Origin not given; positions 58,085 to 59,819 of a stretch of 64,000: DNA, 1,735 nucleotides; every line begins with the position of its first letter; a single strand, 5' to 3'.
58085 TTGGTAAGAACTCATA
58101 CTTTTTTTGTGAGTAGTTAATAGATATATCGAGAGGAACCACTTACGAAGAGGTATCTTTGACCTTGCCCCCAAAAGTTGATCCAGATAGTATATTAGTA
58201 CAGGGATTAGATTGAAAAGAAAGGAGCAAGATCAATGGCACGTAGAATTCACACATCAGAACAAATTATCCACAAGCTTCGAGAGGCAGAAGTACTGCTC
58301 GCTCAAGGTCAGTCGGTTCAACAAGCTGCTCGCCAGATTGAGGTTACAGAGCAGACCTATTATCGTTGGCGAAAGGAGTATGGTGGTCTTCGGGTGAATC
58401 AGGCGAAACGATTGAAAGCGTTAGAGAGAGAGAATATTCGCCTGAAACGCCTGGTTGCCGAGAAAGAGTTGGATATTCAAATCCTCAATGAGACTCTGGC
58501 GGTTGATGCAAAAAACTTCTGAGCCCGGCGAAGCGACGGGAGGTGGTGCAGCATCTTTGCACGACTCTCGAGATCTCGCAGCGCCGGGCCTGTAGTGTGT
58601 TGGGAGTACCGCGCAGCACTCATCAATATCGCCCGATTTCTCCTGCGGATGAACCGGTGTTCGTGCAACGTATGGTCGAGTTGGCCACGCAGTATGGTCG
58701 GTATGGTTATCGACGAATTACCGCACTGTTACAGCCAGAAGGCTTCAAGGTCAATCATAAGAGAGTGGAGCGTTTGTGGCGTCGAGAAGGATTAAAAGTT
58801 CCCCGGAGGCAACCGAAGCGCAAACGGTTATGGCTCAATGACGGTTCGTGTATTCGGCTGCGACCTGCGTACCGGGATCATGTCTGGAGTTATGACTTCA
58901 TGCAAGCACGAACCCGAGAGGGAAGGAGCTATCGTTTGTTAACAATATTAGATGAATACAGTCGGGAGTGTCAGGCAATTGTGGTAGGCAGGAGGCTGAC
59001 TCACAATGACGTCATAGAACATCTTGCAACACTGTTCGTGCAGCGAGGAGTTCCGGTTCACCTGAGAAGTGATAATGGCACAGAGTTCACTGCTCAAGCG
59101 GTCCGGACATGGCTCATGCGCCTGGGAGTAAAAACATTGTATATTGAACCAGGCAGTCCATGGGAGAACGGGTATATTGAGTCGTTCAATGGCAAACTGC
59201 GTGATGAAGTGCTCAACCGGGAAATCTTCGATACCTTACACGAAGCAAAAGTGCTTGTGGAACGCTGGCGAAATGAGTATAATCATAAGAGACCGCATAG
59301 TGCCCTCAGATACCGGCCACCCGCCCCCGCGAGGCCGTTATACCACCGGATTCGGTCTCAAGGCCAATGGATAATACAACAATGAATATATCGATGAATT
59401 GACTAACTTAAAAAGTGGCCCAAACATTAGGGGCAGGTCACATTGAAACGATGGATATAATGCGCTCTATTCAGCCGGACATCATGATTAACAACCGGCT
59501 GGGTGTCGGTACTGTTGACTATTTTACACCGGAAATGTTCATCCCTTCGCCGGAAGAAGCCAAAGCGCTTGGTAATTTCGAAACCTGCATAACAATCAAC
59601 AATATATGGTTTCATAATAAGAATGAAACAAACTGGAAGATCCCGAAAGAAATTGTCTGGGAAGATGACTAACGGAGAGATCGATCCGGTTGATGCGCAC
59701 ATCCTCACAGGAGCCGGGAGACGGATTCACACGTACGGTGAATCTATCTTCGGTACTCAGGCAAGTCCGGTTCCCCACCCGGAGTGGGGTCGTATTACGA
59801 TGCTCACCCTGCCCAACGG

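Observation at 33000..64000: Gene-decay hotspot: at least twelve frameshifted or nonsense-disrupted genes in the distal 30 kb versus none in the proximal 31 kb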

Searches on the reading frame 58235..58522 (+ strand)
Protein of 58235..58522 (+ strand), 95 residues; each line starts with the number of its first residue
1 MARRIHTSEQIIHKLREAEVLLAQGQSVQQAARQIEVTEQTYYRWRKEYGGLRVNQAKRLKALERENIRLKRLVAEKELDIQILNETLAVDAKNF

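Call 29: find_encoding_contigs(protein=window:58235-58522:+, flank=10000, max_places=10)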
Protein window:58235-58522:+ (95 aa): 20 contigs read that carry it; 10 places shown.
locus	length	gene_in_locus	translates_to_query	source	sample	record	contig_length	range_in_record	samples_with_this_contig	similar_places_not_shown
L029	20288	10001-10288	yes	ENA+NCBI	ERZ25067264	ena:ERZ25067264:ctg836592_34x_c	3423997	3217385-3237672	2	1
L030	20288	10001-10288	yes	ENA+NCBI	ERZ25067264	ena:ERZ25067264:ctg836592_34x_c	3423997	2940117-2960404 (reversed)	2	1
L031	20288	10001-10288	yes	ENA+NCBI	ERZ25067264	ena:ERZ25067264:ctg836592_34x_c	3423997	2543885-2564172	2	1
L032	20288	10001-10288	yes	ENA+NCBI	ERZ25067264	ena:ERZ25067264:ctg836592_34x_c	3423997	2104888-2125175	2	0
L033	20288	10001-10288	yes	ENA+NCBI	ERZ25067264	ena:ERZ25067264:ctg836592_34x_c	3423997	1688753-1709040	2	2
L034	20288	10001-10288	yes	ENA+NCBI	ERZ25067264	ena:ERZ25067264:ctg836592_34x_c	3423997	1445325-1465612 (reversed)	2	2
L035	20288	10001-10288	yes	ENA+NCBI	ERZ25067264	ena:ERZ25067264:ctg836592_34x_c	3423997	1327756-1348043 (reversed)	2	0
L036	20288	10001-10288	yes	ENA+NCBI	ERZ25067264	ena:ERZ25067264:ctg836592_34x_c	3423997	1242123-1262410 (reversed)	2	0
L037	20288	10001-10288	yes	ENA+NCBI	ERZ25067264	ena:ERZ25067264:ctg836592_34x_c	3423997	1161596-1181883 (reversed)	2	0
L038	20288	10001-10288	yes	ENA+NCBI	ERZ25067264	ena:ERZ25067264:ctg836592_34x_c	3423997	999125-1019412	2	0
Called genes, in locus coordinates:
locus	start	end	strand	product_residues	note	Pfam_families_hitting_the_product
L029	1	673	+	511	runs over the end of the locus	PF00117:GATase, PF07722:Peptidase_C26 (weak), PF02540:NAD_synthase (weak), PF03054:tRNA_Me_trans (faint), PF00958:GMP_synt_C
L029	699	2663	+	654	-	PF13458:Peripla_BP_6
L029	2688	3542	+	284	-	PF02540:NAD_synthase (weak)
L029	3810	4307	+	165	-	PF02578:Cu-oxidase_4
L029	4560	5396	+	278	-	PF02673:BacA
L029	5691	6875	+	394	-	PF00209:SNF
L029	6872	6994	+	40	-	-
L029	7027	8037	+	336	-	PF06144:DNA_pol3_delta, PF21694:DNA_pol3_delta_C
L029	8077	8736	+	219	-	PF07638:Sigma70_ECF (faint), PF04542:Sigma70_r2, PF08281:Sigma70_r4_2, PF04545:Sigma70_r4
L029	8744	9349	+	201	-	PF13490:zf-HC2 (weak)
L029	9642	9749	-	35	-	-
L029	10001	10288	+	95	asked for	PF01527:HTH_Tnp_1, PF13384:HTH_23 (weak), PF13551:HTH_29 (weak)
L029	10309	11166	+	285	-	PF13276:HTH_21, PF13358:DDE_3 (faint), PF00665:rve, PF13683:rve_3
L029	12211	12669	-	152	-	PF12762:DDE_Tnp_IS1595 (weak)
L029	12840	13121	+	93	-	-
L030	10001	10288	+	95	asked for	PF01527:HTH_Tnp_1, PF13384:HTH_23 (weak), PF13551:HTH_29 (weak)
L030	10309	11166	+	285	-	PF13276:HTH_21, PF13358:DDE_3 (faint), PF00665:rve, PF13683:rve_3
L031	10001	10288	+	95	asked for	PF01527:HTH_Tnp_1, PF13384:HTH_23 (weak), PF13551:HTH_29 (weak)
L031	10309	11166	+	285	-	PF13276:HTH_21, PF13358:DDE_3 (faint), PF00665:rve, PF13683:rve_3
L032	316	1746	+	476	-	PF00557:Peptidase_M24 (weak)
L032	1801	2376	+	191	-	-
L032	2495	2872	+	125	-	-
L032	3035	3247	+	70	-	-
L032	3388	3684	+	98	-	-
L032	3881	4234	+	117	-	-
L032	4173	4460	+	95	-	-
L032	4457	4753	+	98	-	-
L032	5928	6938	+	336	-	PF03480:DctP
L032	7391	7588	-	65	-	-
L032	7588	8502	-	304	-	PF01972:SDH_protease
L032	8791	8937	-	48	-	-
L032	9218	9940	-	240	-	PF12762:DDE_Tnp_IS1595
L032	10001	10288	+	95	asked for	PF01527:HTH_Tnp_1, PF13384:HTH_23 (weak), PF13551:HTH_29 (weak)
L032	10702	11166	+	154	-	PF00665:rve, PF13683:rve_3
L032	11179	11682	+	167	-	PF01120:Alpha_L_fucos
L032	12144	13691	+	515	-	PF04389:Peptidase_M28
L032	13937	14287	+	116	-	PF00248:Aldo_ket_red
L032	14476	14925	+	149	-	PF00248:Aldo_ket_red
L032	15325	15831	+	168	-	PF00474:SSF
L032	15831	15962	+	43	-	-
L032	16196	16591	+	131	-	-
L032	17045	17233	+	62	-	-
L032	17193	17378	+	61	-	-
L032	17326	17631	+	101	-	-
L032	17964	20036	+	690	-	PF07676:PD40 (faint), PF26550:Tricorn_2nd, PF26549:Tricorn_N, PF00930:DPPIV_N (weak), PF26549:Tricorn_N (weak), PF12146:Hydrolase_4 (faint), PF05448:AXE1 (faint), PF00326:Peptidase_S9, +1 more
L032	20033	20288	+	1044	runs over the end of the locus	PF14870:PSII_BNR (faint), PF02012:BNR (faint), PF15902:Sortilin-Vps10, PF13088:BNR_2 (faint), PF15902:Sortilin-Vps10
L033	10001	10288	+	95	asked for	PF01527:HTH_Tnp_1, PF13384:HTH_23 (weak), PF13551:HTH_29 (weak)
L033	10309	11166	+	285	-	PF13276:HTH_21, PF13358:DDE_3 (faint), PF00665:rve, PF13683:rve_3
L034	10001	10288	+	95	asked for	PF01527:HTH_Tnp_1, PF13384:HTH_23 (weak), PF13551:HTH_29 (weak)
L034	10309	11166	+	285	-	PF13276:HTH_21, PF13358:DDE_3 (faint), PF00665:rve, PF13683:rve_3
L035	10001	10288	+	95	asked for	PF01527:HTH_Tnp_1, PF13384:HTH_23 (weak), PF13551:HTH_29 (weak)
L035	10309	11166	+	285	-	PF13276:HTH_21, PF13358:DDE_3 (faint), PF00665:rve, PF13683:rve_3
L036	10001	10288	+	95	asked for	PF01527:HTH_Tnp_1, PF13384:HTH_23 (weak), PF13551:HTH_29 (weak)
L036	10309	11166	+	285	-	PF13276:HTH_21, PF13358:DDE_3 (faint), PF00665:rve, PF13683:rve_3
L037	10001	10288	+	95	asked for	PF01527:HTH_Tnp_1, PF13384:HTH_23 (weak), PF13551:HTH_29 (weak)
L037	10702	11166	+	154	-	PF00665:rve, PF13683:rve_3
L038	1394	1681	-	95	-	PF01527:HTH_Tnp_1, PF13384:HTH_23 (weak), PF13551:HTH_29 (weak)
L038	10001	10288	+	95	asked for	PF01527:HTH_Tnp_1, PF13384:HTH_23 (weak), PF13551:HTH_29 (weak)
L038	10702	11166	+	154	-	PF00665:rve, PF13683:rve_3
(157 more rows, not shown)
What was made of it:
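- On IS3 family insertion sequence (element 58160-59440): OrfA matches PF01527 and OrfB matches PF00665/PF13683 (call 29).
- Checked: The zone ends about 2 kb beyond the window (call 29, L032).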

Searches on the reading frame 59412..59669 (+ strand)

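Call 40: search_protein_families(library=pfam, proteins=[window:59412-59669:+], max_evalue=0.01)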
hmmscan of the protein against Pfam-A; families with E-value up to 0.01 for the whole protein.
window:59412-59669:+ (86 aa): 1 family
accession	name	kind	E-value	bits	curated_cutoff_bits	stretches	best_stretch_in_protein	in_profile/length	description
PF01120.23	Alpha_L_fucos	-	1.4e-06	28.4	25.2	1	14-82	230-300/345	Alpha-L-fucosidase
